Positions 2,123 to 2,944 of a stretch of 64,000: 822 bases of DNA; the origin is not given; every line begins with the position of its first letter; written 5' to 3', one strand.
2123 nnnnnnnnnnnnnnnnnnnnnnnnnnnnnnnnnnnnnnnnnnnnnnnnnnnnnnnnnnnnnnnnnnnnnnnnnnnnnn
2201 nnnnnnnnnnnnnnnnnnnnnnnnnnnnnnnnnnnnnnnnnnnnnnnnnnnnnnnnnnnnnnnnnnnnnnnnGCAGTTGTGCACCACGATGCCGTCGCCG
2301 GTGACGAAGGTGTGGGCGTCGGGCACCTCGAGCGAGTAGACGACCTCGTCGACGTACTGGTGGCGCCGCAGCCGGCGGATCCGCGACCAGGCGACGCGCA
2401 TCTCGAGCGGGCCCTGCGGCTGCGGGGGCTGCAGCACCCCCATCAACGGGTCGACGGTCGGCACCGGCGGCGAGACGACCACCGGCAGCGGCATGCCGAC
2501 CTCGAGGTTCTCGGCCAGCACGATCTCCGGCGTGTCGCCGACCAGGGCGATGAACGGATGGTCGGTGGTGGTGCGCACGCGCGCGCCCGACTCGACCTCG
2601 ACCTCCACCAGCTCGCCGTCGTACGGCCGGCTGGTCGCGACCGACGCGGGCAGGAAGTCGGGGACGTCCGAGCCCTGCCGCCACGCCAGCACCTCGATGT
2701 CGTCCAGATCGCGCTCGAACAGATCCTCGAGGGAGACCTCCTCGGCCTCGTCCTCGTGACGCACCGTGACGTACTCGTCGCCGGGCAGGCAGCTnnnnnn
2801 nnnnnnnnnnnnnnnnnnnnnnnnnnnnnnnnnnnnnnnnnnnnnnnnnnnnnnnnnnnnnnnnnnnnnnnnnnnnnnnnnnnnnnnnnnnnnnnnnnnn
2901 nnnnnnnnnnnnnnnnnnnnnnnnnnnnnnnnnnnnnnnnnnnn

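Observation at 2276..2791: Mini-intein inserted at the catalytic cysteine of UDP-glucose 6-dehydrogenase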

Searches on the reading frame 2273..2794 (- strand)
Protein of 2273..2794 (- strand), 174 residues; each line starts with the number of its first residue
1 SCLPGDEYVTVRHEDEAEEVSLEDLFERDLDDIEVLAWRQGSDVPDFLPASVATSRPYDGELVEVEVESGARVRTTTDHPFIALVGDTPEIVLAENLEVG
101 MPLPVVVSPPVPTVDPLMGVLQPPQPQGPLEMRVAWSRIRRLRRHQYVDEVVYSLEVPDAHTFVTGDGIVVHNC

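Call 3: search_protein_families(library=pfam, proteins=[window:2276-2791:-], max_evalue=1)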
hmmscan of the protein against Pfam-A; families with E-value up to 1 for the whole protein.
window:2276-2791:- (172 aa): 2 families
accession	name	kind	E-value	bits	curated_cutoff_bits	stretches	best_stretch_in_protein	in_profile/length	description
PF14890.11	Intein_splicing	-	6.8e-13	49.1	35.8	1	13-172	4-155/155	Intein splicing domain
PF09481.15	CRISPR_Cse1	-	0.3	10.6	24.7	0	5-37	5-37/450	CRISPR-associated protein Cse1 (CRISPR_cse1)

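Call 4: search_protein_families(library=ncbifam, proteins=[window:2276-2791:-], max_evalue=1)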
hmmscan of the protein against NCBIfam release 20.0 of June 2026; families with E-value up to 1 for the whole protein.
window:2276-2791:- (172 aa): 8 families
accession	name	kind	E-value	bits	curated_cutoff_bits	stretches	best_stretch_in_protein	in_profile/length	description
TIGR01445.1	intein_Nterm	domain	5.1e-09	37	24.5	1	1-81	1-82/83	intein N-terminal splicing region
NF011491.0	PRK14898.1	equivalog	4.4e-08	31.6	783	2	31-113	123-204/860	DNA-directed RNA polymerase subunit A''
TIGR01443.1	intein_Cterm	domain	2.1e-07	31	15.6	1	151-172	2-23/24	intein C-terminal splicing region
NF011302.0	PRK14714.1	equivalog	1.6e-05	22.6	1791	1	55-171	1003-1099/1350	DNA-directed DNA polymerase II large subunit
NF045703.1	rSAM_Tes_intein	exception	0.0017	16.2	1700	1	30-86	202-256/1040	tetraether lipid synthase Tes, intein-containing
NF005852.0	PRK07773.1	equivalog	0.012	13.9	780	0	1-88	398-480/886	replicative DNA helicase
NF052663.1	RtcB_rel_intein2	exception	0.038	12.8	1050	0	148-172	286-310/626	intein-containing RctB family protein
NF011418.0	PRK14845.1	equivalog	0.17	9.6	756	1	56-100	88-132/1049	translation initiation factor IF-2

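Call 5: search_solved_structures(query=window:2273-2794:-, max_evalue=10, show_alignments=3)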
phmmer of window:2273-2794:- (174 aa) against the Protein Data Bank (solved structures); distinct sequences matched with E-value up to 10: 21.
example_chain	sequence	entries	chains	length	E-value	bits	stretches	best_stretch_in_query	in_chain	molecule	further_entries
5o9i_A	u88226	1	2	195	4.6e-06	29.8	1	30-173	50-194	Transcription initiation factor IIB,Transcription initiation factor IIB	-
6rpp_A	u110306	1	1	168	2.6e-05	27.3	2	132-172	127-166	Cell division control protein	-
5o9j_A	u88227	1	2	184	0.00017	24.7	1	19-173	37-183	Transcription initiation factor IIB,Transcription initiation factor IIB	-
6rpq_A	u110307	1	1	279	0.00023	24.3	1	122-173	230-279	Ubiquitin-like protein SMT3,1108aa long hypothetical cell division control protein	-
5bkh_A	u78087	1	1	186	0.0003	23.9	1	2-82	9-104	DNA polymerase II large subunit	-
4e2u_A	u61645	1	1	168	0.0046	20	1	147-173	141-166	Pho radA intein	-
2lqm_A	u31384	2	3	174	0.0048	20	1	61-173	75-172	Pho radA intein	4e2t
8ubs_A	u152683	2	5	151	0.0099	18.9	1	8-82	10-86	NrdJ-1 | Nrdj-1 intein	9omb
2lcj_A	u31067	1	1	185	0.016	18.2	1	56-172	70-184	Pab polC intein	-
7oec_A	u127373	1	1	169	0.031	17.3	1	54-99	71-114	DNA polymerase II large subunit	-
4o1s_A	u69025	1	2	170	0.046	16.8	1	58-107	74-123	V-type ATP synthase alpha chain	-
5ol1_A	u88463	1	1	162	0.086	15.9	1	59-83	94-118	DNA polymerase III subunit alpha,DNA polymerase III subunit alpha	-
5ol5_A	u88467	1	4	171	0.094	15.7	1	59-83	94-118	DNA polymerase III subunit alpha,DNA polymerase III subunit alpha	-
7qil_A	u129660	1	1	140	0.14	15.1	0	59-88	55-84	DnaE intein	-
2jmz_A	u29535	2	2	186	0.45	13.5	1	56-101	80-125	Hypothetical protein MJ0781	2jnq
2lwy_A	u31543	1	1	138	0.94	12.5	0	151-173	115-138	BACTERIAL INTEIN-LIKE DOMAIN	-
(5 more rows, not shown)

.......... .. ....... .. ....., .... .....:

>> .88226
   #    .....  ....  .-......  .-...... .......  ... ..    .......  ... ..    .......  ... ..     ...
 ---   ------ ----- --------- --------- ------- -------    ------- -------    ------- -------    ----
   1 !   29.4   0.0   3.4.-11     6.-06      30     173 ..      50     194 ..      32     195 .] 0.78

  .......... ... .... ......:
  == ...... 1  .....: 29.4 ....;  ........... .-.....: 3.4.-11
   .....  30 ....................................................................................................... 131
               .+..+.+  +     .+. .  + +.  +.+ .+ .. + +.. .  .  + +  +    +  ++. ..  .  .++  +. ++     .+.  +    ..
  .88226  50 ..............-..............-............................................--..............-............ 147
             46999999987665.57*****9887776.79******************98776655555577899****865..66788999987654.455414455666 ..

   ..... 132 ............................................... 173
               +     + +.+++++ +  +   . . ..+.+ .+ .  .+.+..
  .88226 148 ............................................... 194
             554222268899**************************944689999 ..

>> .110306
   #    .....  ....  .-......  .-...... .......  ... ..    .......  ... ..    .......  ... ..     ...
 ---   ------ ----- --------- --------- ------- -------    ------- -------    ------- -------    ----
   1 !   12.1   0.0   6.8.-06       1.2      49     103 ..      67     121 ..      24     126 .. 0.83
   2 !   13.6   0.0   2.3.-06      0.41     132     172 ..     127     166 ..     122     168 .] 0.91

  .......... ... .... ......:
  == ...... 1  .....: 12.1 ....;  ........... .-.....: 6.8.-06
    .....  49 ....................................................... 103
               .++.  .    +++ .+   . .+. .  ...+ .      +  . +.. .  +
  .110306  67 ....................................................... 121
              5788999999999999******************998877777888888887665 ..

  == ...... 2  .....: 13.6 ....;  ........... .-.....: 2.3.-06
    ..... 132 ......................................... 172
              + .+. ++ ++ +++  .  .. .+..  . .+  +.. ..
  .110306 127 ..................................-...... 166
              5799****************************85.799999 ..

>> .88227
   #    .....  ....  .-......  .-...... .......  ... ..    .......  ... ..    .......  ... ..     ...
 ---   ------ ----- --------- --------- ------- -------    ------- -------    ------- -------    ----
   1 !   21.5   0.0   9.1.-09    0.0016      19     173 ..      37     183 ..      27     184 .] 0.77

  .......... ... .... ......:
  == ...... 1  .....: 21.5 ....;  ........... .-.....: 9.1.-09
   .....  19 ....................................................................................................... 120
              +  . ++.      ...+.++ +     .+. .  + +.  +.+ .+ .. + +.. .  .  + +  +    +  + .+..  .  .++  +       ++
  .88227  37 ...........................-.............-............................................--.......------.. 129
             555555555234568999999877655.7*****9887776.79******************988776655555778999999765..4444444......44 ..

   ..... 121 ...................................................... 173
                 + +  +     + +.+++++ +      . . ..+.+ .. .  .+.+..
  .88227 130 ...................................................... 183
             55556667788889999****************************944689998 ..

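Call 15: find_homologous_proteins(query=window:2273-2791:-, max_evalue=0.001)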
Query window:2273-2791:- (173 aa): 3 proteins with E <= 0.001 among 93 candidates.
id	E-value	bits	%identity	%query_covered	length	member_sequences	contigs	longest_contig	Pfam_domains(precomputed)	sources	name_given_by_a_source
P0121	3.8e-59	217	95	62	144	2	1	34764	PF14890.12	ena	-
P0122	2.7e-34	136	87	45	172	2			PF00984.25,PF03720.23,PF14890.12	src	-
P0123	9.6e-32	128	86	44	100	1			PF00984.25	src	-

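Call 24: search_protein_representatives(alignment_id=A2)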
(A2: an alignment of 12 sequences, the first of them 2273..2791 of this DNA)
Query: 12 sequences, 187 profile positions. Proteins with E-value up to 0.001 (for the whole library): 6433; up to 1e-10: 810; up to 1e-30: 33. The best 150 are listed.
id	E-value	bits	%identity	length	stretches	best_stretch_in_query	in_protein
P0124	2.6e-62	226.2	-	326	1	1-187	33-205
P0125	1.0e-55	204.7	-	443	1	1-187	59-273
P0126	1.7e-55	203.9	-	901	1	1-187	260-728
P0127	9.5e-54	198.3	-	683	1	1-187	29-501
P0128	3.2e-53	196.5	-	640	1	1-187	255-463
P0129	2.0e-50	187.4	-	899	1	1-187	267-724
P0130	1.6e-44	168.2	-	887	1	1-187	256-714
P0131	2.8e-44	167.4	-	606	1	1-187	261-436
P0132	1.1e-43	165.4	-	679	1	1-187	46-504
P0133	2.5e-40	154.5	-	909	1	1-187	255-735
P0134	2.9e-40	154.3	-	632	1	8-187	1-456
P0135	1.5e-38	148.8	-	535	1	29-187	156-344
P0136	2.0e-38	148.3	-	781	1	11-187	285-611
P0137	1.0e-37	146.0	-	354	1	32-187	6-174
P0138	2.1e-35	138.4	-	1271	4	1-186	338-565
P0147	4.2e-33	131.0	-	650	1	1-187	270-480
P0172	5.3e-28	114.3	-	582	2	1-114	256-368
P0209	5.0e-24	101.4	-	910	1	1-187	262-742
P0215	8.7e-24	100.6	-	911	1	1-187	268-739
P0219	3.9e-23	98.4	-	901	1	1-187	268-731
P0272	6.4e-20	88.0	-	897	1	1-187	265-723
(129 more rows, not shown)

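Call 27: list_cluster_members(proteins=[P0272, P0215, P0209, P0147, P0131, P0126, P0129, P0219, P0002, P0172])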
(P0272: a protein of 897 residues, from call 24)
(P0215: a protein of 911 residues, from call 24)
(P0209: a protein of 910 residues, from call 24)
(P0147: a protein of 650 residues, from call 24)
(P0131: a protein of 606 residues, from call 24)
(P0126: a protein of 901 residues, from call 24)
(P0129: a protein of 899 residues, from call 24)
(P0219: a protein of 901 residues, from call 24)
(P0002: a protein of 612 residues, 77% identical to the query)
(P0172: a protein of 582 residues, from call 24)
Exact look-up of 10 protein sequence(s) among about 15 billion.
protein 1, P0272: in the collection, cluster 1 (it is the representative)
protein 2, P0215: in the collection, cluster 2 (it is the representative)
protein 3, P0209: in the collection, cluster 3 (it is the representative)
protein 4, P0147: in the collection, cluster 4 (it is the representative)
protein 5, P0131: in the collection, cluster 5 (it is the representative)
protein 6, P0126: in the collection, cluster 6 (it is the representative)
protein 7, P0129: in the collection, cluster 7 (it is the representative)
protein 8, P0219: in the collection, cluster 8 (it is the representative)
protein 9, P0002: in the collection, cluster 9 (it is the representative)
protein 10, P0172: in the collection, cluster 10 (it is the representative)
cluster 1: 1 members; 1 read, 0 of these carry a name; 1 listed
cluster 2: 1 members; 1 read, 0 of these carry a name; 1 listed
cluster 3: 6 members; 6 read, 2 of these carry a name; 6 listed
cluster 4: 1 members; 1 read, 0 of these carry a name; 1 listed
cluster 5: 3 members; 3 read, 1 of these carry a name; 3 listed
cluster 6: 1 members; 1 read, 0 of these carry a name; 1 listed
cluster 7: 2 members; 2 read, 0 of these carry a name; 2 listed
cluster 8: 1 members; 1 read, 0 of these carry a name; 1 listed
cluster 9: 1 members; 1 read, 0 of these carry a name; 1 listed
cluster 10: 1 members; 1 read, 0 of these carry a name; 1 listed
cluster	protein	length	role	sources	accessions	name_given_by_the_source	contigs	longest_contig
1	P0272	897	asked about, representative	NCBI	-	-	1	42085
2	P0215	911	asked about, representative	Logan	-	-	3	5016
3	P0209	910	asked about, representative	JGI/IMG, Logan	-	nucleotide sugar dehydrogenase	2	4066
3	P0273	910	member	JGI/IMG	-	nucleotide sugar dehydrogenase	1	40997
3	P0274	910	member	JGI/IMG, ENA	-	-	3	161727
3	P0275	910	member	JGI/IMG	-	-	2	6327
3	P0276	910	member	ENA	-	-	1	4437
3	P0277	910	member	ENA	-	-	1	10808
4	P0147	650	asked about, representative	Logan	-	-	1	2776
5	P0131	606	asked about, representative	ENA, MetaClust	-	\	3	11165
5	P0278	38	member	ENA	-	-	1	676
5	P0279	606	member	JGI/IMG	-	-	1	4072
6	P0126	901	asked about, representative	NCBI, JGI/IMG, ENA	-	-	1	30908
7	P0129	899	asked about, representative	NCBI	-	-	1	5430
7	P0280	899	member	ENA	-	-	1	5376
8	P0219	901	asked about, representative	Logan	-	-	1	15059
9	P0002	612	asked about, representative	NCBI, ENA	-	-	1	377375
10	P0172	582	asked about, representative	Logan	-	-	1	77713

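Call 28: predict_structure(alignment_id=A2)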
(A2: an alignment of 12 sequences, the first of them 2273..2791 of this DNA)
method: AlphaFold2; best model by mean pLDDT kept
length: 173 residues; sequences in the alignment: 12
mean_pLDDT: 90.3   pTM: 0.82
mean pLDDT of the five models: 90.3, 89.8, 89.4, 87.4, 86.5
residues with pLDDT >= 90: 145; 70-90: 6; 50-70: 13; < 50: 9
segments of 3 or more residues with pLDDT < 50: 122-128
pLDDT, mean of each block of 10 residues (from residue 1): 97 93 96 95 95 97 97 98 96 98 83 54 51 96 95 96 97 90
secondary structure, 60 per line:
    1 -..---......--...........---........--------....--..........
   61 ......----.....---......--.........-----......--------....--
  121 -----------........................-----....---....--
elements in order: E7-12 E15-20 H21-25 E32-36 E45-48 E51-66 E71-75 E79-84 E87-92 E101-106 H115-118 E132-155 E161-164 E168-171

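Call 33: fold_search(model_id=the predicted structure, library=pdb)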
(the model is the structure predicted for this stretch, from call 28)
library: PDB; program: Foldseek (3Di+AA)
matches with E <= 10: 275; with E <= 0.001: 67
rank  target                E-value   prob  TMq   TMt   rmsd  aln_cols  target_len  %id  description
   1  5o9i_B                3.2e-10  1.00  0.74  0.72   7.2       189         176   21  Crystal structure of transcription factor IIB Mvu mini-intein (released 2017-11-01)
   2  5o9i_A                4.6e-10  1.00  0.74  0.75   7.1       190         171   19  Crystal structure of transcription factor IIB Mvu mini-intein (released 2017-11-01)
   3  4e2t_A                1.6e-09  1.00  0.74  0.74   6.4       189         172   18  Crystal Structures of RadA intein from Pyrococcus horikoshii (released 2012-05-16)
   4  2lqm_MODEL_1_A        2.3e-09  1.00  0.74  0.73   6.6       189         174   18  Solution Structures of RadA intein from Pyrococcus horikoshii (released 2012-05-16)
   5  6rpq                  2.4e-09  1.00  0.76  0.54   3.6       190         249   17  Crystal structure of PhoCDC21-1 intein (released 2019-08-14)
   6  7oec                  4.6e-09  1.00  0.76  0.78   5.5       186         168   17  Crystal structure of an intein from a hyperthermophile (released 2021-05-26)
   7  5o9j_A                6.8e-09  1.00  0.60  0.57   8.8       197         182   20  Crystal structure of transcription factor IIB Mja mini-intein (released 2017-11-01)
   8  5o9j_B                6.8e-09  1.00  0.60  0.57   9.2       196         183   19  Crystal structure of transcription factor IIB Mja mini-intein (released 2017-11-01)
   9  4e2t_B                8.3e-09  1.00  0.74  0.75   5.8       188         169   18  Crystal Structures of RadA intein from Pyrococcus horikoshii (released 2012-05-16)
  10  2lcj_MODEL_1_A        2.8e-08  1.00  0.74  0.69   7.0       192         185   19  Solution NMR structure of Pab PolII Intein (released 2011-09-21)
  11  4e2u                  3.4e-08  1.00  0.72  0.74   3.6       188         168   19  Crystal Structures of RadAmin intein from Pyrococcus horikoshii (released 2012-05-16)
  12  5bkh                  4.6e-08  1.00  0.43  0.43  18.1       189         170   18  The splicing activity and an alternative domain-swapped structure of the Pyrococcus horikoshii PolII mini-intein (released 2021-08-11)
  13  6rpp                  1.1e-07  1.00  0.76  0.78   2.9       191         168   19  Crystal structure of PabCDC21-1 intein (released 2019-08-14)
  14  4o1r                  1.2e-07  1.00  0.71  0.86   2.6       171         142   22  Crystal structure of NpuDnaB intein (released 2014-03-19)
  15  2imz_A                1.4e-07  1.00  0.65  0.77   4.8       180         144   20  Crystal structure of Mtu recA intein splicing domain (released 2007-05-01)
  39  2lwy_MODEL_1_A        1.4e-05  1.00  0.62  0.76   5.9       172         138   20  Solution Structure of Bacterial Intein-Like domain from Clostridium thermocellum (released 2013-05-08)
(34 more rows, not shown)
